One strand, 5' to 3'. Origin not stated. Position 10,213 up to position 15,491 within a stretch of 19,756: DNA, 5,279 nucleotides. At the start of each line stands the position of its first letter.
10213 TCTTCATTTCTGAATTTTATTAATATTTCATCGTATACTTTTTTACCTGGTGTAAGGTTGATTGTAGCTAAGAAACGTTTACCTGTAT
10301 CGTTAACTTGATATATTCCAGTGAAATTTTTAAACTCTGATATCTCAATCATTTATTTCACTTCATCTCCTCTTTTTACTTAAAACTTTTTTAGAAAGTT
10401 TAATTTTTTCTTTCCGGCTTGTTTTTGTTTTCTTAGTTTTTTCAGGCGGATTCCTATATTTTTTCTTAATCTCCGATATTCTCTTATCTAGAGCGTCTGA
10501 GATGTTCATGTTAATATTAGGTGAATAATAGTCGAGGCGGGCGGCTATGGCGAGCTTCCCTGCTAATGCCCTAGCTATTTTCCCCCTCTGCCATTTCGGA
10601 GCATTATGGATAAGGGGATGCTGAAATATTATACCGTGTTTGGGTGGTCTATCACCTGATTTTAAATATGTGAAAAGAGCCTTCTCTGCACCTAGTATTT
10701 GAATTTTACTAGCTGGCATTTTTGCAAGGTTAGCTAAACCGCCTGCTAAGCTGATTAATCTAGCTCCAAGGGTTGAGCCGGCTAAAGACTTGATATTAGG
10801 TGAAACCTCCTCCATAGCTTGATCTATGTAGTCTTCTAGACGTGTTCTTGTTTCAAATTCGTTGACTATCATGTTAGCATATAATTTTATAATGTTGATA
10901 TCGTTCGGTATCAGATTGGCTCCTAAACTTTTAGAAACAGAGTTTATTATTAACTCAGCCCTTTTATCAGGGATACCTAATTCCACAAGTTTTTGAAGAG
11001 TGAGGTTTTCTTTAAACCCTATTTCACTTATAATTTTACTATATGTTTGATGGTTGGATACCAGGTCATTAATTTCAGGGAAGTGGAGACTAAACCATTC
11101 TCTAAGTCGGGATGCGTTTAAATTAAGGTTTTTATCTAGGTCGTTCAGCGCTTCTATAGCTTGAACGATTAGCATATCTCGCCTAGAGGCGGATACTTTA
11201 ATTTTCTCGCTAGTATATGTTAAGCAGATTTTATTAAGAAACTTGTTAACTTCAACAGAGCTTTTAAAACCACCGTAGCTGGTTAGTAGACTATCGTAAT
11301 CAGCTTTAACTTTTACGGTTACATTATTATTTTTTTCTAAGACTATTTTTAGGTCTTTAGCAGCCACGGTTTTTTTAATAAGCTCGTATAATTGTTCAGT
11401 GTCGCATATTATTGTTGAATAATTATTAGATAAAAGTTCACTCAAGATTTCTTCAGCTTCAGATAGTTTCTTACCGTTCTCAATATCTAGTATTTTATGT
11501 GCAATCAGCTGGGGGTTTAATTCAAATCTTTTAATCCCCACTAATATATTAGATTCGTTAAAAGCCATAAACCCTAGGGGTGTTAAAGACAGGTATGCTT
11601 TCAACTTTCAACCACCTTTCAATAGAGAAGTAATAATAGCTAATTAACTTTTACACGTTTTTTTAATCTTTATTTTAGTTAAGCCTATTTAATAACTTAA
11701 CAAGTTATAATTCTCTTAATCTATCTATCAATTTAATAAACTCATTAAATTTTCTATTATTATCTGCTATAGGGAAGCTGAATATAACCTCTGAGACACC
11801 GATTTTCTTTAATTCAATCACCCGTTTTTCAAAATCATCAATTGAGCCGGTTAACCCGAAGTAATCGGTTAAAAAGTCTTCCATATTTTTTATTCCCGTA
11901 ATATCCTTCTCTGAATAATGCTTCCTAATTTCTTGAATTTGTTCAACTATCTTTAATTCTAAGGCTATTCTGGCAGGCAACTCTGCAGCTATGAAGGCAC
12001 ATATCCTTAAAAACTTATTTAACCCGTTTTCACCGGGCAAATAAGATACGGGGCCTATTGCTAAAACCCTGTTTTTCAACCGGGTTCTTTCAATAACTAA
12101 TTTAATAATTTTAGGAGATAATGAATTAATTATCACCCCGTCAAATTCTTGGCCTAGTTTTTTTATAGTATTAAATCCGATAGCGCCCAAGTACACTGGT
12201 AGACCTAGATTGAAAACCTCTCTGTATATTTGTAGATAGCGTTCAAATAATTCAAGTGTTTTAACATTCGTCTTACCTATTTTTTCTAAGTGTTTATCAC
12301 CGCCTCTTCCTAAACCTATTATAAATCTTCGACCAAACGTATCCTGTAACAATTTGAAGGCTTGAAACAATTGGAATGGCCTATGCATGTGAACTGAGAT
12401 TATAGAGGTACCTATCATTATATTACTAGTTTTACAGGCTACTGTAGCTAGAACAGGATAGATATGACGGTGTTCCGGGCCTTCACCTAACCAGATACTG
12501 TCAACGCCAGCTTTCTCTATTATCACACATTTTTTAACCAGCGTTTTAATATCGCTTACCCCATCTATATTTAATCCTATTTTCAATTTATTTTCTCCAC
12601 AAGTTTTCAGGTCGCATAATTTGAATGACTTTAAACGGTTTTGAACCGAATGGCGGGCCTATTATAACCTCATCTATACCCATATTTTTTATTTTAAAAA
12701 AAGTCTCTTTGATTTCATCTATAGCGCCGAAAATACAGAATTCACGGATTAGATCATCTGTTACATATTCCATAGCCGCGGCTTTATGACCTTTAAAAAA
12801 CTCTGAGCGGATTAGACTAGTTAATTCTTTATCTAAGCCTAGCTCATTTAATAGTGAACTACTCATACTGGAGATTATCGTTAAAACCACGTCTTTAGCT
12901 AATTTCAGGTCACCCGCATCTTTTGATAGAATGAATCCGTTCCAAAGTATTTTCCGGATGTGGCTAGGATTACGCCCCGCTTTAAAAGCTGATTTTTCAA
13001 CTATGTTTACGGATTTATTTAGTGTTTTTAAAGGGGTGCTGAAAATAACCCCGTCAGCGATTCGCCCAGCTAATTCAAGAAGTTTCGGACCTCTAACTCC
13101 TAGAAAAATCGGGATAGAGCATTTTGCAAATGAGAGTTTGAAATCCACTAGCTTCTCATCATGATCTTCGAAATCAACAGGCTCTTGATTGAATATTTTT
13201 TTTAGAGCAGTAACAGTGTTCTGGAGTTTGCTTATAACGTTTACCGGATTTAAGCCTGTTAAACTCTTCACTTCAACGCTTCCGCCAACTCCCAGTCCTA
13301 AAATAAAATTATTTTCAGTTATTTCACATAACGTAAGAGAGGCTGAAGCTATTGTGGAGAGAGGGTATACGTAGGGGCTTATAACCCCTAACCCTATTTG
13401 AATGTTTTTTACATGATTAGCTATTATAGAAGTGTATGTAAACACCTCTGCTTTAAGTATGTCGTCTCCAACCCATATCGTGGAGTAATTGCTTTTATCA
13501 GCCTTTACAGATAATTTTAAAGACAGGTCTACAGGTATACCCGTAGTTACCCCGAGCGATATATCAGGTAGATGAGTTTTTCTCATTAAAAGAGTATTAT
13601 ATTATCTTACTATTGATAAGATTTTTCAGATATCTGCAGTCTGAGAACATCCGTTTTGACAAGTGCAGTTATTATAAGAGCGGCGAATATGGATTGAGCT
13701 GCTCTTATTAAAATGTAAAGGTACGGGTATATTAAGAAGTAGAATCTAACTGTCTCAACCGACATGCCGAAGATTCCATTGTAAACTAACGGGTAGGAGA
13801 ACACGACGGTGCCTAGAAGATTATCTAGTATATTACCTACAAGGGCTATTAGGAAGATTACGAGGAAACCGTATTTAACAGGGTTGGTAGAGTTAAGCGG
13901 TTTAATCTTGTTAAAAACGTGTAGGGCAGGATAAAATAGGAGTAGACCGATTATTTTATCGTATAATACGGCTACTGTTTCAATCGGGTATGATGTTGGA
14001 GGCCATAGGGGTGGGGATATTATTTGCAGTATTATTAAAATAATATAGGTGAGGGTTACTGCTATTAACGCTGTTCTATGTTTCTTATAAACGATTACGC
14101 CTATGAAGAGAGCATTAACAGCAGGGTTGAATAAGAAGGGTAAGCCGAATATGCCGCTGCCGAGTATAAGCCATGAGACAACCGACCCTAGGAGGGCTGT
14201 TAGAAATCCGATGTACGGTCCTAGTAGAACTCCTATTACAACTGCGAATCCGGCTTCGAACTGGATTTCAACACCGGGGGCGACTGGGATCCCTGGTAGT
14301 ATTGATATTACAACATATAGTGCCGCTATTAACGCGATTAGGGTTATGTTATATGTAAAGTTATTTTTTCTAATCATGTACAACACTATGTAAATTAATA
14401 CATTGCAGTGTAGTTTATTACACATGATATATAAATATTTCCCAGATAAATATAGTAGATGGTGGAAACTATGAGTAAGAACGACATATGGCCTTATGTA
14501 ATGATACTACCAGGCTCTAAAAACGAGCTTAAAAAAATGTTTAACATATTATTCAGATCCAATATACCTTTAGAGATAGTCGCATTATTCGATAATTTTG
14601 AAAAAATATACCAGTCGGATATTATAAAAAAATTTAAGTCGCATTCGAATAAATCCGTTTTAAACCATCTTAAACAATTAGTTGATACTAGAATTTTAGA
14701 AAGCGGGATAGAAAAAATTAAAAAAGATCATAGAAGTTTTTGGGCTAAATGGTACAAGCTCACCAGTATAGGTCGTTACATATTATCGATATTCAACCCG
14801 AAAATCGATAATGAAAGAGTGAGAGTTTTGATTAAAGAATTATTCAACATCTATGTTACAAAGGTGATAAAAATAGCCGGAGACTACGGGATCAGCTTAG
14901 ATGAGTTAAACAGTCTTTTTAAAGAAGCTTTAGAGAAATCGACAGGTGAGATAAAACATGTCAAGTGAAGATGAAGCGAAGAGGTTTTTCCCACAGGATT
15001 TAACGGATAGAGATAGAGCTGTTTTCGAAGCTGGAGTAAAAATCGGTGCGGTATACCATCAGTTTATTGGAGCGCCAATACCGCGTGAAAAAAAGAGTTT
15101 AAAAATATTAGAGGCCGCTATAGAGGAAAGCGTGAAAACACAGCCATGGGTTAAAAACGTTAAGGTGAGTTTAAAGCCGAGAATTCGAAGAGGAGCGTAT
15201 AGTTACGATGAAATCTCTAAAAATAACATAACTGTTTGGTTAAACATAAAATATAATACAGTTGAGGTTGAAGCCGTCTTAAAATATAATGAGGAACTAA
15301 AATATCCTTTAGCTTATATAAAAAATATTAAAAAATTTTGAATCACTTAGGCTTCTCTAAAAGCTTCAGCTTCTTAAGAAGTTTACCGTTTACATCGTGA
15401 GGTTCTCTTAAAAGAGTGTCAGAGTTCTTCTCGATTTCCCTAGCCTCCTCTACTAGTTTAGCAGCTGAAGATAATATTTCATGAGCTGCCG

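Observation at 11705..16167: Candidate undescribed pterin/F420 uptake-and-conversion regulon: ECF-S + two Mer-like enzymes / wHTH + MptD / Mtd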

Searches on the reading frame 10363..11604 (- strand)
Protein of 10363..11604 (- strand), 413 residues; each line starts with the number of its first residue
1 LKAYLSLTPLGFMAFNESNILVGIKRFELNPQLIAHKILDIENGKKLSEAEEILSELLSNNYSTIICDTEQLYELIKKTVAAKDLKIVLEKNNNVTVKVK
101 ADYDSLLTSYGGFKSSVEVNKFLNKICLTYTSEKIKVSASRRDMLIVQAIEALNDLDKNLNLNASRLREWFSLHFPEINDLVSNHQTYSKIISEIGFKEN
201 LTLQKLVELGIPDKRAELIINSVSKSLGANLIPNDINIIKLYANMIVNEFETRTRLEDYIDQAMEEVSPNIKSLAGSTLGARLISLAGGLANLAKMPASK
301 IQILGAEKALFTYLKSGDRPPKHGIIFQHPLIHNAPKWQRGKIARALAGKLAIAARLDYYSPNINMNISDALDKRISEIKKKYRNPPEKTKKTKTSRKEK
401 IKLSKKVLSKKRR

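Call 3: search_protein_families(library=pfam, proteins=[window:10363-11604:-], max_evalue=0.01)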
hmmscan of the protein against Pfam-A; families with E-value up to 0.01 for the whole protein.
window:10363-11604:- (413 aa): 2 families
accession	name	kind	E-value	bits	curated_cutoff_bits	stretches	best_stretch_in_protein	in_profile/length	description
PF01798.23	Nop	-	3.2e-66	223.5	25.4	1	153-377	2-227/228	snoRNA binding domain, fibrillarin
PF21572.2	Nop5_56-rel_N_Arc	-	3.3e-06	27.9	27.8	1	2-135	1-127/128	Archaeal Nop5/56-rel, N-terminal domain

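Call 4: search_protein_families(library=ncbifam, proteins=[window:10363-11604:-], max_evalue=0.01)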
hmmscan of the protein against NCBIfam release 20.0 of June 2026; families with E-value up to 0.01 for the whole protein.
window:10363-11604:- (413 aa): 1 family
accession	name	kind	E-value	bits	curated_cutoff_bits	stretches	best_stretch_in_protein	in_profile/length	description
NF011121.0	PRK14552.1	equivalog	4.8e-132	440.9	452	1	1-407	1-404/417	C/D box methylation guide ribonucleoprotein complex aNOP56 subunit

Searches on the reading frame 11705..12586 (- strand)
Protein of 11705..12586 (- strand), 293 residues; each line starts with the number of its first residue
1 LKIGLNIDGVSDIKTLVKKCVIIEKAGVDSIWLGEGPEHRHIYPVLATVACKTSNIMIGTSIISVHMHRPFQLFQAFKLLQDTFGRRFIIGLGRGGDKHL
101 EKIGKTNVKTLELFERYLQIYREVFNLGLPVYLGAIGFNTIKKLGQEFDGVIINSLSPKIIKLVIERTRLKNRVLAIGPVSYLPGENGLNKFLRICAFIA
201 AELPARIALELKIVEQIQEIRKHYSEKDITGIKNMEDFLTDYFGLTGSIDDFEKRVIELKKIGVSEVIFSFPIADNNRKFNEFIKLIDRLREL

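Call 3: search_protein_families(library=pfam, proteins=[window:11705-12586:-], max_evalue=0.01)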
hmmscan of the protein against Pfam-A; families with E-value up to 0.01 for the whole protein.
window:11705-12586:- (293 aa): 1 family
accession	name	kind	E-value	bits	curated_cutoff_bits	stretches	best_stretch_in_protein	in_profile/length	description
PF00296.26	Bac_luciferase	-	4.4e-19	69.4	27.9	1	12-125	21-138/314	Luciferase-like monooxygenase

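Call 4: search_protein_families(library=ncbifam, proteins=[window:11705-12586:-], max_evalue=0.01)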
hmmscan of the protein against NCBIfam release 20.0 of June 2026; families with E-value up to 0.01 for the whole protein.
window:11705-12586:- (293 aa): 18 families
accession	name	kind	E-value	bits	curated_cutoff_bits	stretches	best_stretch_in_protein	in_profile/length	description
NF002619.0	PRK02271.1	equivalog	3e-24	85.9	276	2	1-124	1-124/329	5,10-methylenetetrahydromethanopterin reductase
TIGR03555.1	F420_mer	equivalog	6.1e-20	71.8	348.7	2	13-123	11-121/325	5,10-methylenetetrahydromethanopterin reductase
TIGR03620.1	F420_MSMEG_4141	subfamily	9.5e-13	48.1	219.8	1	13-120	17-118/280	TIGR03620 family F420-dependent LLM class oxidoreductase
TIGR04024.1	F420_NP1902A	hypoth_equivalog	3.3e-12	45.8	345.4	1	4-134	5-135/330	TIGR04024 family LLM class F420-dependent oxidoreductase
TIGR03857.1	F420_MSMEG_2249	hypoth_equivalog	4.8e-12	45.8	218.4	1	10-124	10-123/329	TIGR03857 family LLM class F420-dependent oxidoreductase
TIGR03564.1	F420_MSMEG_4879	subfamily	2.1e-10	40.7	234.25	1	18-126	3-111/265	TIGR03564 family F420-dependent LLM class oxidoreductase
TIGR03842.1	F420_CPS_4043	hypoth_equivalog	1.4e-09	37.5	295.45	1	3-169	2-185/329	TIGR03842 family LLM class F420-dependent oxidoreductase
TIGR03559.1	F420_Rv3520c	subfamily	3.9e-09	36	335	1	2-126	1-125/325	LLM class F420-dependent oxidoreductase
TIGR04027.1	LLM_KPN_01858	hypoth_equivalog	2.3e-06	26.8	412.9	1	23-125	29-138/326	putative FMN-dependent luciferase-like monooxygenase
TIGR03858.1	LLM_2I7G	subfamily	2.6e-06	26.6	462.25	1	10-96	22-112/337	Atu2307/SP_0267 family LLM class monooxygenase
TIGR03617.1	F420_MSMEG_2256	subfamily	1.3e-05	24.3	278.15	1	23-102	4-81/318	TIGR03617 family F420-dependent LLM class oxidoreductase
TIGR03619.1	F420_Rv2161c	subfamily_domain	3.5e-05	23.5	166.9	1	43-125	47-130/247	TIGR03619 family F420-dependent LLM class oxidoreductase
TIGR03621.1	F420_MSMEG_2516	subfamily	3.5e-05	23.1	213.15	1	2-95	2-95/295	TIGR03621 family F420-dependent LLM class oxidoreductase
TIGR03571.1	lucif_BA3436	subfamily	7e-05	22.2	303.9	1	44-123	71-151/304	TIGR03571 family LLM class oxidoreductase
TIGR03841.1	F420_Rv3093c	subfamily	8.4e-05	22.1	213.65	0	19-93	15-88/298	LLM class F420-dependent oxidoreductase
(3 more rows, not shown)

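Call 97: search_solved_structures(query=window:11705-12586:-, max_evalue=0.001)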
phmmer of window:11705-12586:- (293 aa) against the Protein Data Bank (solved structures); distinct sequences matched with E-value up to 0.001: 6.
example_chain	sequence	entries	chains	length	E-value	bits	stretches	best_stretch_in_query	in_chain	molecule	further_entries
8qpm_A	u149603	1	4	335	3.2e-17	66.1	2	128-280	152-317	5,10-methylenetetrahydromethanopterin reductase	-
8qpl_A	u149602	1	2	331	3.3e-17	66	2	128-280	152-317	5,10-methylenetetrahydromethanopterin reductase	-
8qq8_A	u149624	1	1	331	3.4e-17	66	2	128-280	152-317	5,10-methylenetetrahydromethanopterin reductase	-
1z69_A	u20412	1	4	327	4.9e-15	58.9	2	20-123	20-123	Coenzyme F420-dependent N(5),N(10)-methylenetetrahydromethanopterin reductase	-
1f07_A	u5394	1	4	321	2.3e-12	50.1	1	1-280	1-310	COENZYME F420-DEPENDENT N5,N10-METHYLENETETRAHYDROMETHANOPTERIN REDUCTASE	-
1ezw_A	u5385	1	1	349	5.6e-09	39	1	124-283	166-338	COENZYME F420-DEPENDENT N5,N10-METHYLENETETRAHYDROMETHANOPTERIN REDUCTASE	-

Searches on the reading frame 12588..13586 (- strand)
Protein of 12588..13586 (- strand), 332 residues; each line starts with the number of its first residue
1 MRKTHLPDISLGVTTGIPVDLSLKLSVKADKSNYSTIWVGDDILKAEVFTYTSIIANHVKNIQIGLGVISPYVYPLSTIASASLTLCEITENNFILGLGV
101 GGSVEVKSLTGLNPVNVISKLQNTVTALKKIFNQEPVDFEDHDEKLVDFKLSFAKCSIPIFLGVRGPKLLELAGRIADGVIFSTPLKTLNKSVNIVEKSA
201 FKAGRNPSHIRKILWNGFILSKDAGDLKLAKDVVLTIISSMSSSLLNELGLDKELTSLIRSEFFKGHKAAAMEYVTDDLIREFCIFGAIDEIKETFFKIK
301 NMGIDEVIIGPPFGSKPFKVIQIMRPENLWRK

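Call 3: search_protein_families(library=pfam, proteins=[window:12588-13586:-], max_evalue=0.01)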
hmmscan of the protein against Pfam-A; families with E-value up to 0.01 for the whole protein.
window:12588-13586:- (332 aa): 1 family
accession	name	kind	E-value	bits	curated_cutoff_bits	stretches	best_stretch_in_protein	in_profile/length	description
PF00296.26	Bac_luciferase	-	4.1e-27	95.8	27.9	1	18-305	21-313/314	Luciferase-like monooxygenase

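Call 4: search_protein_families(library=ncbifam, proteins=[window:12588-13586:-], max_evalue=0.01)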
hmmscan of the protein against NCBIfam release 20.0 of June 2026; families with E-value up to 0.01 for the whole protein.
window:12588-13586:- (332 aa): 19 families
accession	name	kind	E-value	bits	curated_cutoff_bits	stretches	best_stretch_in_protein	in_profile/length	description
NF002619.0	PRK02271.1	equivalog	8.5e-47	160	276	1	24-323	18-319/329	5,10-methylenetetrahydromethanopterin reductase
TIGR03555.1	F420_mer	equivalog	1.7e-40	139.4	348.7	1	29-324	21-319/325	5,10-methylenetetrahydromethanopterin reductase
TIGR03842.1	F420_CPS_4043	hypoth_equivalog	2.2e-24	86.2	295.45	1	14-307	7-305/329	TIGR03842 family LLM class F420-dependent oxidoreductase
TIGR04024.1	F420_NP1902A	hypoth_equivalog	7.8e-23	80.7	345.4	1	8-311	3-312/330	TIGR04024 family LLM class F420-dependent oxidoreductase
TIGR03841.1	F420_Rv3093c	subfamily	1.9e-20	73.4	213.65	1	11-311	1-296/298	LLM class F420-dependent oxidoreductase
TIGR03564.1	F420_MSMEG_4879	subfamily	5.4e-18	65.6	234.25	1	29-208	8-190/265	TIGR03564 family F420-dependent LLM class oxidoreductase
TIGR03857.1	F420_MSMEG_2249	hypoth_equivalog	1.1e-17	64.3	218.4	1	23-213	17-209/329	TIGR03857 family LLM class F420-dependent oxidoreductase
TIGR03559.1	F420_Rv3520c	subfamily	1.3e-15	57.3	335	2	157-308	163-323/325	LLM class F420-dependent oxidoreductase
TIGR03621.1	F420_MSMEG_2516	subfamily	3.4e-14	52.7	213.15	1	26-184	20-177/295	TIGR03621 family F420-dependent LLM class oxidoreductase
TIGR03619.1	F420_Rv2161c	subfamily_domain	1.5e-11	44.4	166.9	1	41-215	37-217/247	TIGR03619 family F420-dependent LLM class oxidoreductase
TIGR03617.1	F420_MSMEG_2256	subfamily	1.5e-09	37.2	278.15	1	29-313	4-302/318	TIGR03617 family F420-dependent LLM class oxidoreductase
TIGR03554.1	F420_G6P_DH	equivalog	7.9e-09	35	420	1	50-214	54-227/331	glucose-6-phosphate dehydrogenase (coenzyme-F420)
TIGR04465.1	ArgArg_F420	equivalog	2.9e-08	33.2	470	1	53-212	101-264/364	F420-dependent hydroxymycolic acid dehydrogenase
TIGR03620.1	F420_MSMEG_4141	subfamily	4.4e-07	29.5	219.8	1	29-104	27-100/280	TIGR03620 family F420-dependent LLM class oxidoreductase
TIGR03557.1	F420_G6P_family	subfamily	5.7e-05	22.4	210.4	1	46-189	47-194/316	TIGR03557 family F420-dependent LLM class oxidoreductase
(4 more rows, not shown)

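Call 96: search_solved_structures(query=window:12588-13586:-, max_evalue=0.00001)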
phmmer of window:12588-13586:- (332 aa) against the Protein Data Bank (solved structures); distinct sequences matched with E-value up to 0.00001: 8.
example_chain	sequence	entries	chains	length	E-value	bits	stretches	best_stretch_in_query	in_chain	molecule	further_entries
1z69_A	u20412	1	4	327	2.8e-35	125.3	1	17-327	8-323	Coenzyme F420-dependent N(5),N(10)-methylenetetrahydromethanopterin reductase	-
8qpl_A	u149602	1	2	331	1.4e-34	123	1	29-322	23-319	5,10-methylenetetrahydromethanopterin reductase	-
8qq8_A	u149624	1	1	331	1.4e-34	123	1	29-322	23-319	5,10-methylenetetrahydromethanopterin reductase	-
8qpm_A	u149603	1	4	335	1.5e-34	122.9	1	29-322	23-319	5,10-methylenetetrahydromethanopterin reductase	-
1f07_A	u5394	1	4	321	2.3e-24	89.5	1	17-324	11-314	COENZYME F420-DEPENDENT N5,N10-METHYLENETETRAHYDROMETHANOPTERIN REDUCTASE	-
1ezw_A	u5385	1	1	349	3e-21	79.2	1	27-326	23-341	COENZYME F420-DEPENDENT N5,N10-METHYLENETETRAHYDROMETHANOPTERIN REDUCTASE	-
9fp4_A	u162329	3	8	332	1.6e-08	37.4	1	52-212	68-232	F420-dependent hydroxymycolic acid dehydrogenase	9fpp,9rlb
5lxe_A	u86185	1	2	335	2.5e-06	30.2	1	53-214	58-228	F420-dependent glucose-6-phosphate dehydrogenase 1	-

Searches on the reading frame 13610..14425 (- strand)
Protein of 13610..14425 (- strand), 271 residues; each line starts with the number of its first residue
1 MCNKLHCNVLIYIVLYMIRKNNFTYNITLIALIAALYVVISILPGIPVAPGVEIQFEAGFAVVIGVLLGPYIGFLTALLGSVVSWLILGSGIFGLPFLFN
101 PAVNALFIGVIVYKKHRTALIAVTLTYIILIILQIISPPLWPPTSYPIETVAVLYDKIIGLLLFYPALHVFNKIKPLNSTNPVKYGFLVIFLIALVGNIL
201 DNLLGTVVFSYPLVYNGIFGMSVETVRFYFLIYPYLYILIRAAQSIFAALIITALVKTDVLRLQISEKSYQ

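Call 3: search_protein_families(library=pfam, proteins=[window:13610-14425:-], max_evalue=0.01)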
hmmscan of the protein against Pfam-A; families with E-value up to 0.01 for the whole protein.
window:13610-14425:- (271 aa): 3 families
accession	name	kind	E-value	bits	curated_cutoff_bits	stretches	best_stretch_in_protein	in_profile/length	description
PF07155.17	ECF-ribofla_trS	-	1.3e-10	42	26.7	1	24-136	4-120/172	ECF-type riboflavin transporter, S component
PF12822.12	ECF_trnsprt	-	8.1e-06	26.4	30.7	1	27-201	3-157/169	ECF transporter, substrate-specific component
PF09512.15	ThiW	-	0.0044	17.6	30.3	1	27-124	1-94/150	Thiamine-precursor transporter protein (ThiW)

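Call 4: search_protein_families(library=ncbifam, proteins=[window:13610-14425:-], max_evalue=0.01)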
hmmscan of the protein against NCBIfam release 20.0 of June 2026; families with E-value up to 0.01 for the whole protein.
window:13610-14425:- (271 aa): 3 families
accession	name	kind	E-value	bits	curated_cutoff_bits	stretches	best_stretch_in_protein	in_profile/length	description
TIGR04518.1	ECF_S_folT_fam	subfamily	1.3e-11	44.5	60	1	24-159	4-141/163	folate family ECF transporter S component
NF010182.0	PRK13661.1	equivalog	7.2e-07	29.2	99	1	21-136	4-119/183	ECF-type riboflavin transporter substrate-binding protein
TIGR02359.1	thiW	equivalog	0.00077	19.6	84.35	1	26-125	3-98/160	energy coupling factor transporter S component ThiW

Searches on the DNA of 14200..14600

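Call 117: search_rna_families(source=window, start=14200, end=14600, threshold=evalue, max_evalue=1)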
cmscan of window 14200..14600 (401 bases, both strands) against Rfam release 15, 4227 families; matches with E-value up to 1: 0.
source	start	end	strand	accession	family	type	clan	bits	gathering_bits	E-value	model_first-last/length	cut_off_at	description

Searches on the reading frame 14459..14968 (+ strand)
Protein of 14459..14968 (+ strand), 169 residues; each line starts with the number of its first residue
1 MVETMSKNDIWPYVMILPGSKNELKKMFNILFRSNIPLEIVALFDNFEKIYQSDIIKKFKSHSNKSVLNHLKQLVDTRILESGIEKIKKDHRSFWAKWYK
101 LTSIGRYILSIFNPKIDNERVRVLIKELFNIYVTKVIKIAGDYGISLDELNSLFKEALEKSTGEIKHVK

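Call 3: search_protein_families(library=pfam, proteins=[window:14459-14968:+], max_evalue=0.01)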
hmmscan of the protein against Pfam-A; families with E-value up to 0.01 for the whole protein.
window:14459-14968:+ (169 aa): 1 family
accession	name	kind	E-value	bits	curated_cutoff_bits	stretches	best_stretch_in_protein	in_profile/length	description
PF22780.1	HI0933_like_1st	-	0.0079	16.5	27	0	52-93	88-132/165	HI0933-like protein barrel and H2TH domain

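Call 4: search_protein_families(library=ncbifam, proteins=[window:14459-14968:+], max_evalue=0.01)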
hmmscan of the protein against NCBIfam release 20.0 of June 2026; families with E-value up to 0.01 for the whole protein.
window:14459-14968:+ (169 aa): 0 families

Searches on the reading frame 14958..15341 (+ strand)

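Call 3: search_protein_families(library=pfam, proteins=[window:14958-15341:+], max_evalue=0.01)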
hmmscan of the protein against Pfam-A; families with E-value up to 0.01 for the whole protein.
window:14958-15341:+ (127 aa): 1 family
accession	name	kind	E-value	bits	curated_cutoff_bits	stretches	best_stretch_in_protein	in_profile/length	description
PF04038.17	DHNA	-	2.5e-33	115.3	25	1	16-122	1-108/108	Dihydroneopterin aldolase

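Call 4: search_protein_families(library=ncbifam, proteins=[window:14958-15341:+], max_evalue=0.01)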
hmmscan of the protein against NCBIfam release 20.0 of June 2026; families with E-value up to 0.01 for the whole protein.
window:14958-15341:+ (127 aa): 0 families
